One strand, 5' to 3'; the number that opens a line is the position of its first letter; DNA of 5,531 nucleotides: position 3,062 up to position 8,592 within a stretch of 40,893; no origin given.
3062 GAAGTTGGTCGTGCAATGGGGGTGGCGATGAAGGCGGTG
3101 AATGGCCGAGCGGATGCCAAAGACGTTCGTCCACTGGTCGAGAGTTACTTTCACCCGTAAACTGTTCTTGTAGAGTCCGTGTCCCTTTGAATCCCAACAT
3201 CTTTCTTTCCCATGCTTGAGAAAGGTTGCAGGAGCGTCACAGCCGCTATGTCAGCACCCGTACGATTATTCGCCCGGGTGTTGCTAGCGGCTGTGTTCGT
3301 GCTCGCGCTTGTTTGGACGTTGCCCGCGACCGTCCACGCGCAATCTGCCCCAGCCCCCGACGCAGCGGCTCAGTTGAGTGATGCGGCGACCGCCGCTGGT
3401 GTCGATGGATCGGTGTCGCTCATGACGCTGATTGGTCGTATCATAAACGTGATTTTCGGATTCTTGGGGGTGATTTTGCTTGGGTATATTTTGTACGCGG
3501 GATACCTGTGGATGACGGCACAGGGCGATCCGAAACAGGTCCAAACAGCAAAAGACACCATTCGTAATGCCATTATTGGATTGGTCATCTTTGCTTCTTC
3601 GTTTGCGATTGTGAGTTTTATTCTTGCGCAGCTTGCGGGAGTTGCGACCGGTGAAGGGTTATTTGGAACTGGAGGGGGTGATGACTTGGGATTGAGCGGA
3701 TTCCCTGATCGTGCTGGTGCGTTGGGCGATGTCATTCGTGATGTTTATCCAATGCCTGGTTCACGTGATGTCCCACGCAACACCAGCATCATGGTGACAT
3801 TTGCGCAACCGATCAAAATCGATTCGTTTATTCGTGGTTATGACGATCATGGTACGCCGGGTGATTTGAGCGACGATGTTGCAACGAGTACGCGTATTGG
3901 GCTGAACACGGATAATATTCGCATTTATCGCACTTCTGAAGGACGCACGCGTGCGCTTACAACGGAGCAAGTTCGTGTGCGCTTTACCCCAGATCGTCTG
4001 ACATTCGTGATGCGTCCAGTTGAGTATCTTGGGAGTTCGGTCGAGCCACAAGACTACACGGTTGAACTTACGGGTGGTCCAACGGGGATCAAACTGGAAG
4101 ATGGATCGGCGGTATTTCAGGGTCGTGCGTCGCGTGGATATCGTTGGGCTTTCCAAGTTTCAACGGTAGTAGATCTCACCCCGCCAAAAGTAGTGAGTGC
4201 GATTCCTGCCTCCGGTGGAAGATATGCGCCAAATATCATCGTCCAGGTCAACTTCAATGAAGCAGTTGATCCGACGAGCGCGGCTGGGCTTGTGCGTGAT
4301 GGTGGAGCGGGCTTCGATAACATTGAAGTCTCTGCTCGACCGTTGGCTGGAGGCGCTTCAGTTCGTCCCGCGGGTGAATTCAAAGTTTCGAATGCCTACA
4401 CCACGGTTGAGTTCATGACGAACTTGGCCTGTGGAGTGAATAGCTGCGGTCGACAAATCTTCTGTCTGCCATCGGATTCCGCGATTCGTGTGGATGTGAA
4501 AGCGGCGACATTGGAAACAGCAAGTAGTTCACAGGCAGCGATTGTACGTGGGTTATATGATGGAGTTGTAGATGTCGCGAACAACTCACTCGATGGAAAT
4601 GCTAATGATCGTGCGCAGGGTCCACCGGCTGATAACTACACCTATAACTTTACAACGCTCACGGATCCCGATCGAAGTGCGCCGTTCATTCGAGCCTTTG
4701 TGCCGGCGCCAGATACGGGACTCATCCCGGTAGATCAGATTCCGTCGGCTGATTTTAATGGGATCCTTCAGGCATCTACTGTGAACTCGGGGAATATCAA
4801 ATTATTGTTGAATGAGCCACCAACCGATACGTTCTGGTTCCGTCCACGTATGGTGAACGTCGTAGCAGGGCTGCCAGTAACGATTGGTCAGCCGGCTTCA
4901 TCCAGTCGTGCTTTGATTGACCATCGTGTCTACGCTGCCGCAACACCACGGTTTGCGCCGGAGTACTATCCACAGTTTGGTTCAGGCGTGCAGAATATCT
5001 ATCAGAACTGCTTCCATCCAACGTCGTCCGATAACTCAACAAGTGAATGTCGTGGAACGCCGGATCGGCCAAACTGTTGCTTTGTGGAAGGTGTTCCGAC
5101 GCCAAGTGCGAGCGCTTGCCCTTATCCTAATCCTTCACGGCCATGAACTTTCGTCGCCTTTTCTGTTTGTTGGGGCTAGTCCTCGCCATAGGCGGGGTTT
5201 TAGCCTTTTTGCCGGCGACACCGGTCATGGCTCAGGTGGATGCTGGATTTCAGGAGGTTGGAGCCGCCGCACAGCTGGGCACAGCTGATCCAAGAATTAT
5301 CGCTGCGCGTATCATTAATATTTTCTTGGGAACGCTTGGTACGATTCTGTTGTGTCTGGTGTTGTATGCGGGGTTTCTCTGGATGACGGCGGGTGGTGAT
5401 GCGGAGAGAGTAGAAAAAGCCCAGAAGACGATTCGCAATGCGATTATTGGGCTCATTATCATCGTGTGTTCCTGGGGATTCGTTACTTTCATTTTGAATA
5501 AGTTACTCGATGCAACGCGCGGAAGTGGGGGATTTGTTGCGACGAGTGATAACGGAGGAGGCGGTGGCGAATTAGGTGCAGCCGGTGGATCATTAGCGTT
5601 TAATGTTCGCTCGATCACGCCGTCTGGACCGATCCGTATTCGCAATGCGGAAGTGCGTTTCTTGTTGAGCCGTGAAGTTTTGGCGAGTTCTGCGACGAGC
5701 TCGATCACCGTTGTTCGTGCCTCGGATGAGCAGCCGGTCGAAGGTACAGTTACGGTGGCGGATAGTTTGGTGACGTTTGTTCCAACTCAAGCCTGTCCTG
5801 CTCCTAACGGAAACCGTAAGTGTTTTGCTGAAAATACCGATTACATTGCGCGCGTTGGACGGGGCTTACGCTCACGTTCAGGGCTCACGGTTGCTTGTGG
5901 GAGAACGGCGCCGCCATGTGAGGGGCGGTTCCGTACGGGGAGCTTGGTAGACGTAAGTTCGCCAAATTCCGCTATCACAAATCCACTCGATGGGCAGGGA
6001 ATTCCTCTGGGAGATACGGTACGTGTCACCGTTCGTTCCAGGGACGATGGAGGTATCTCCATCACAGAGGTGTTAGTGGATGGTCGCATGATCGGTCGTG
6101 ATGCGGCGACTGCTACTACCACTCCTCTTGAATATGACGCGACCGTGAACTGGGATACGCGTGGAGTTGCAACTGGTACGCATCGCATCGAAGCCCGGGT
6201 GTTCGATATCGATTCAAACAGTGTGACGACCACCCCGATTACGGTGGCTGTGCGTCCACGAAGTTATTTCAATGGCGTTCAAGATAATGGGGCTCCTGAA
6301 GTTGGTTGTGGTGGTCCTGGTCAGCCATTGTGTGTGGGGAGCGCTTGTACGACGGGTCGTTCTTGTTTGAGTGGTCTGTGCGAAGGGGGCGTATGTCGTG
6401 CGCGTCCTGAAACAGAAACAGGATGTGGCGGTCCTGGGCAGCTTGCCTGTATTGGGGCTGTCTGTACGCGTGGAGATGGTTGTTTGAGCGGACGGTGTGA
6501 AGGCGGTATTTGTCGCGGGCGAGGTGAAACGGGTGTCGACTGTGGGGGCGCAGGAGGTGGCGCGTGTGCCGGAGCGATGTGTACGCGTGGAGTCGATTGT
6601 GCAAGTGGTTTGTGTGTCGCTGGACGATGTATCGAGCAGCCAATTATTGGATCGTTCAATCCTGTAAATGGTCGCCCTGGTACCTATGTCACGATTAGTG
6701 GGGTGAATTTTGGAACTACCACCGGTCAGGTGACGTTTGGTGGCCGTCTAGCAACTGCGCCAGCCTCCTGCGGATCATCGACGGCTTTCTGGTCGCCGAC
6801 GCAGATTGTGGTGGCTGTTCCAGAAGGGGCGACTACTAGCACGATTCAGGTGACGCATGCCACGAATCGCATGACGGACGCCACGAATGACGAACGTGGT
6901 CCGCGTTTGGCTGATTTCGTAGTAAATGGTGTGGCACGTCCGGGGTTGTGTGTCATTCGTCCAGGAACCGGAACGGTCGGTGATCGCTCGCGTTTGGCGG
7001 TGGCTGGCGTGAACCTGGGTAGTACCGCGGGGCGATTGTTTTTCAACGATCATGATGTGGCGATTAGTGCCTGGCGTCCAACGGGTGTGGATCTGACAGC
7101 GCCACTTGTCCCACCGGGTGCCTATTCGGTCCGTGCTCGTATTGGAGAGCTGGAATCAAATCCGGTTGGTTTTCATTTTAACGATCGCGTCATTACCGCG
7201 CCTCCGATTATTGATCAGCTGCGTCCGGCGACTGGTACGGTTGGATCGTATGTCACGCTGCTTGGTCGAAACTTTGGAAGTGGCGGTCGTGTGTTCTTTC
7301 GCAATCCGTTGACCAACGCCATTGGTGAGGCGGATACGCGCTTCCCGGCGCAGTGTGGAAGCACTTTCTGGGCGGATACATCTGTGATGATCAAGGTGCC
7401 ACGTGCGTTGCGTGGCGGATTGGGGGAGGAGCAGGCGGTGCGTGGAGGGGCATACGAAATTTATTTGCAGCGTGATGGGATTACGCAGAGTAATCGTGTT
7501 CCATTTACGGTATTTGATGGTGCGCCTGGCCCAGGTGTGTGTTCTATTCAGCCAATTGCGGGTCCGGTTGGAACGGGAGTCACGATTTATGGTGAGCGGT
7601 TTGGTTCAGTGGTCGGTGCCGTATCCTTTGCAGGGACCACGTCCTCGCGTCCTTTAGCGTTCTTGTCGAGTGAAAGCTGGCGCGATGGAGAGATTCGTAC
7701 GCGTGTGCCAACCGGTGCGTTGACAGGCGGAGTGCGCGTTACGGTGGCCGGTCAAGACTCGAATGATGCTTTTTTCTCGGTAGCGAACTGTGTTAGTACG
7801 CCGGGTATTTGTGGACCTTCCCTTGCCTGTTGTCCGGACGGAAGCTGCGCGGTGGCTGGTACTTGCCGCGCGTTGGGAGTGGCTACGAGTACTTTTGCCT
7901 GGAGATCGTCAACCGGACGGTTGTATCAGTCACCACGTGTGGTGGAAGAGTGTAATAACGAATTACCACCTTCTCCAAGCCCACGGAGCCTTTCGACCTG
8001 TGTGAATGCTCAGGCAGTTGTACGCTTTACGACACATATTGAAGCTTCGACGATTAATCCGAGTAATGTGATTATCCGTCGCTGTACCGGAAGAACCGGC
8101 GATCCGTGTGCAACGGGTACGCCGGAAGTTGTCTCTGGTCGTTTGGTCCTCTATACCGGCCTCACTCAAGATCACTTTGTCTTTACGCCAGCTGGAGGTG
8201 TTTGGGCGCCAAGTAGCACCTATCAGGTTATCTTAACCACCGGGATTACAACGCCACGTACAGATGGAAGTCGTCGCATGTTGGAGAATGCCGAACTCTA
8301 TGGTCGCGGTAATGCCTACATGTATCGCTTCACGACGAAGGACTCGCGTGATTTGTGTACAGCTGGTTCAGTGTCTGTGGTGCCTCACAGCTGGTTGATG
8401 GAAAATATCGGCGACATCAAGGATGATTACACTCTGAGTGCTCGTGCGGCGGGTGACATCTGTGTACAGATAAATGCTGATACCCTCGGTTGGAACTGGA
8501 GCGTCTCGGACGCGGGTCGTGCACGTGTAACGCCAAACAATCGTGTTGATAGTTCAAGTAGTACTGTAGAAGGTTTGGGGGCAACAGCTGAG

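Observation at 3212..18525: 15-kb five-gene surface-protein locus with no known display machinery, wedged into a housekeeping operon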

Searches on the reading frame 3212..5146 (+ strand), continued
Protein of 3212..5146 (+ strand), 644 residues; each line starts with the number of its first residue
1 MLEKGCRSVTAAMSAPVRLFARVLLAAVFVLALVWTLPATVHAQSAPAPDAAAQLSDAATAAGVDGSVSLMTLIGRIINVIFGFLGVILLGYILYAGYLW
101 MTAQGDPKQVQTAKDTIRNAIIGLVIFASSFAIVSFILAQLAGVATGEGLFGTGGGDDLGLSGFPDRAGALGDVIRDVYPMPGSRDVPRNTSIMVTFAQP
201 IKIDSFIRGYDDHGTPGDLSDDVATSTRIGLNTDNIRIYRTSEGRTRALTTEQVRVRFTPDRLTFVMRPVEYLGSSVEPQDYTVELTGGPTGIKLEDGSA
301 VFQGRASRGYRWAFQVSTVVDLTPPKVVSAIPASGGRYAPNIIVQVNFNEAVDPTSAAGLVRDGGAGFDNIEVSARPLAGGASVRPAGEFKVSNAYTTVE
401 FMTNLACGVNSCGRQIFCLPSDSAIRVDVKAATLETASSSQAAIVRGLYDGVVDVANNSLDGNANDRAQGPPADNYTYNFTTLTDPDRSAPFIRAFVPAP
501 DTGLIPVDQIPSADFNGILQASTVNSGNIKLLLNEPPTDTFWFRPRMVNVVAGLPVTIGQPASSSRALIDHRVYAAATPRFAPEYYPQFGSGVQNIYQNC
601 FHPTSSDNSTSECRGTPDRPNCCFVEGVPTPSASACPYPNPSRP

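Call 55: fold_search(model_id=the predicted structure, library=pdb)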
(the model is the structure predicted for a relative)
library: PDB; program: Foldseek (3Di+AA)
matches with E <= 10: 1703; with E <= 0.001: 85
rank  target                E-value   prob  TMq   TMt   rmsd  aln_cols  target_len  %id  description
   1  5d7h_A                3.1e-08  1.00  0.13  0.22  21.5       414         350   15  X-RAY CRYSTAL STRUCTURE OF L,D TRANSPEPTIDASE 2 FROM MYCOBACTERIUM TUBERCULOSIS (released 2016-09-28)
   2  5uwv_B                8.3e-08  1.00  0.14  0.26  20.4       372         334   12  Crystal structure of Mycobacterium abscessus L,D-transpeptidase 2 (released 2017-08-16)
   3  5dcc_B                9.3e-08  1.00  0.14  0.24  21.2       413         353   14  X-RAY CRYSTAL STRUCTURE OF a TEBIPENEM ADDUCT OF L,D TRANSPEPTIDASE 2 FROM MYCOBACTERIUM TUBERCULOSIS (released 2016-09-28)
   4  5du7_C                1.1e-07  1.00  0.14  0.24  21.1       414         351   13  Crystal structure of ldtMt2 at 1.79 Angstrom resolution (released 2016-09-28)
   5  8aho_A                1.4e-07  1.00  0.14  0.23  21.4       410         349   15  Crystal structure of the transpeptidase LdtMt2 from Mycobacterium tuberculosis in complex with cyanamide analogue 31 (released 2023-08-02)
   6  4uj6                  1.6e-07  1.00  0.14  0.13  28.8       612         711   10  Structure of surface layer protein SbsC, domains 1-6 (released 2016-04-27)
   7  3vyn_B                2.1e-07  1.00  0.14  0.23  20.2       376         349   15  Crystal structure of Mycobacterium tuberculosis L,D-transpeptidase LdtMt2 N55 truncation mutant (resideus 55-408) (released 2013-06-19)
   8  3vyn_A                3.7e-07  1.00  0.14  0.24  21.2       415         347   13  Crystal structure of Mycobacterium tuberculosis L,D-transpeptidase LdtMt2 N55 truncation mutant (resideus 55-408) (released 2013-06-19)
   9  4uic                  3.7e-07  1.00  0.15  0.14  29.9       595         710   10  Crystal structure of the S-layer protein rSbsC(31-844) (released 2016-04-13)
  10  5uwv_E                5.7e-07  1.00  0.14  0.26  18.0       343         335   11  Crystal structure of Mycobacterium abscessus L,D-transpeptidase 2 (released 2017-08-16)
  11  5uwv_C                6.7e-07  1.00  0.14  0.25  20.2       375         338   11  Crystal structure of Mycobacterium abscessus L,D-transpeptidase 2 (released 2017-08-16)
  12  5fhx_H                1.3e-06  0.98  0.13  0.19  21.3       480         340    8  CRYSTAL STRUCTURE OF CODV IN COMPLEX WITH IL4 AT 2.55 Ang. RESOLUTION. (released 2016-03-30)
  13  5wy8_A                7.2e-06  0.98  0.13  0.24  22.3       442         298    8  Crystal structure of PTP delta Ig1-Ig3 in complex with IL1RAPL1 Ig1-Ig3 (released 2017-11-22)
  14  6o8d_H                7.2e-06  0.90  0.12  0.18  21.9       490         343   10  Anti-CD28xCD3 CODV Fab bound to CD28 (released 2019-11-20)
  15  2f8v_C                1.1e-05  0.99  0.11  0.29  19.4       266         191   10  Structure of full length telethonin in complex with the N-terminus of titin (released 2006-06-27)
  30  8opr_A                1.4e-04  0.63  0.10  0.10  20.2       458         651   10  Structure of the EA1 surface layer of Bacillus anthracis (released 2023-11-08)
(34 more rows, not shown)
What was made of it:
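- On S-layer protein (SbsC/EA1-like): Foldseek hits 4uj6/4uic (E 1.6e-7 and 3.7e-7, TM 0.13-0.15) and 8opr (E 1.4e-4, TM 0.10) (call 55).
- The g1 ectodomain resembles the Ig arrays of S-layer proteins SbsC and EA1 (call 55).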

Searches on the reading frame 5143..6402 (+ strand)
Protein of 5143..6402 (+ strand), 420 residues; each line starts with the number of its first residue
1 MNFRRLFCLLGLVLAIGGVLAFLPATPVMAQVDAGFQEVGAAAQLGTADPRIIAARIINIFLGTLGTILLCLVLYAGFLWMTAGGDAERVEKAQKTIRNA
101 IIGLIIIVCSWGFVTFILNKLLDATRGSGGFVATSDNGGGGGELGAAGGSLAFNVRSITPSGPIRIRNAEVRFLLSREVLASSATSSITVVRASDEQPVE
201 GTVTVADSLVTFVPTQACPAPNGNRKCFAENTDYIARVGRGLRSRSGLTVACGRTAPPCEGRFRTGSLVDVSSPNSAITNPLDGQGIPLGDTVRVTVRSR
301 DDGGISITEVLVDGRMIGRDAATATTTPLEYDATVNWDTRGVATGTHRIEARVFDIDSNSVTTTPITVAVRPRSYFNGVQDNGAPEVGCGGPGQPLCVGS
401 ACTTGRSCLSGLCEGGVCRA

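Call 48: search_protein_families(library=pfam, proteins=[window:5143-6402:+], max_evalue=0.05)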
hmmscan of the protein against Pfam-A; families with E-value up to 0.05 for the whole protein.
window:5143-6402:+ (420 aa): 5 families
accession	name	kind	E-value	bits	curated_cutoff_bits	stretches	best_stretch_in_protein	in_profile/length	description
PF17957.7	Big_7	-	7.7e-09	36.5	24.1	1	274-351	1-70/70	Bacterial Ig domain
PF18895.5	T4SS_pilin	-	2e-08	34.6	26.6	1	61-117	15-71/71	Type IV secretion system pilin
PF13205.12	Big_5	-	0.0017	19.5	23.6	1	154-248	6-93/105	Bacterial Ig-like domain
PF02322.20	Cyt_bd_oxida_II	-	0.028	14.2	35.6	1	11-117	114-211/302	Cytochrome bd terminal oxidase subunit II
PF03168.19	LEA_2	-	0.036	15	25.4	0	163-208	11-56/98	Late embryogenesis abundant protein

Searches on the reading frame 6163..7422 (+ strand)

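Call 48: search_protein_families(library=pfam, proteins=[window:6163-7422:+], max_evalue=0.05)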
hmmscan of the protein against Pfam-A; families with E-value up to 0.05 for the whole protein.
window:6163-7422:+ (420 aa): 1 family
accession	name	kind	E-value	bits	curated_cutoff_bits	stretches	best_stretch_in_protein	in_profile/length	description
PF01833.30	TIG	-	2.8e-17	62.9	20.9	2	160-238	1-77/84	IPT/TIG domain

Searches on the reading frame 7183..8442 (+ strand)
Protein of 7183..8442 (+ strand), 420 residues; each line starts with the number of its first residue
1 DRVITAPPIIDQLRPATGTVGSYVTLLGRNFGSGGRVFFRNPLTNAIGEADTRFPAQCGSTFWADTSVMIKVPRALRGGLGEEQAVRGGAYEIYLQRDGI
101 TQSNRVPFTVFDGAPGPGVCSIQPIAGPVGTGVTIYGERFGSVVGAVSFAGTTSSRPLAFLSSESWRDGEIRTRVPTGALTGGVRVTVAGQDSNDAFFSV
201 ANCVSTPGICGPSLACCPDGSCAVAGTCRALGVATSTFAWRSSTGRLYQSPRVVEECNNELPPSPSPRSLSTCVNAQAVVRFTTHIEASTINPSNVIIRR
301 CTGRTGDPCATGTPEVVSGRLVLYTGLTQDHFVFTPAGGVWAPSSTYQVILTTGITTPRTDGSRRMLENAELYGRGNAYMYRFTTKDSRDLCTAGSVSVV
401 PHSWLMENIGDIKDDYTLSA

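Call 48: search_protein_families(library=pfam, proteins=[window:7183-8442:+], max_evalue=0.05)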
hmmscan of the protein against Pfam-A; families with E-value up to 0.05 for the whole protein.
window:7183-8442:+ (420 aa): 2 families
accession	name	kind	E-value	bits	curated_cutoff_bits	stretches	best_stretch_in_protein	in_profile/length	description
PF01833.30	TIG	-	2.3e-10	40.8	20.9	2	121-194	5-73/84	IPT/TIG domain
PF13205.12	Big_5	-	0.00015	22.9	23.6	1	265-356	12-88/105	Bacterial Ig-like domain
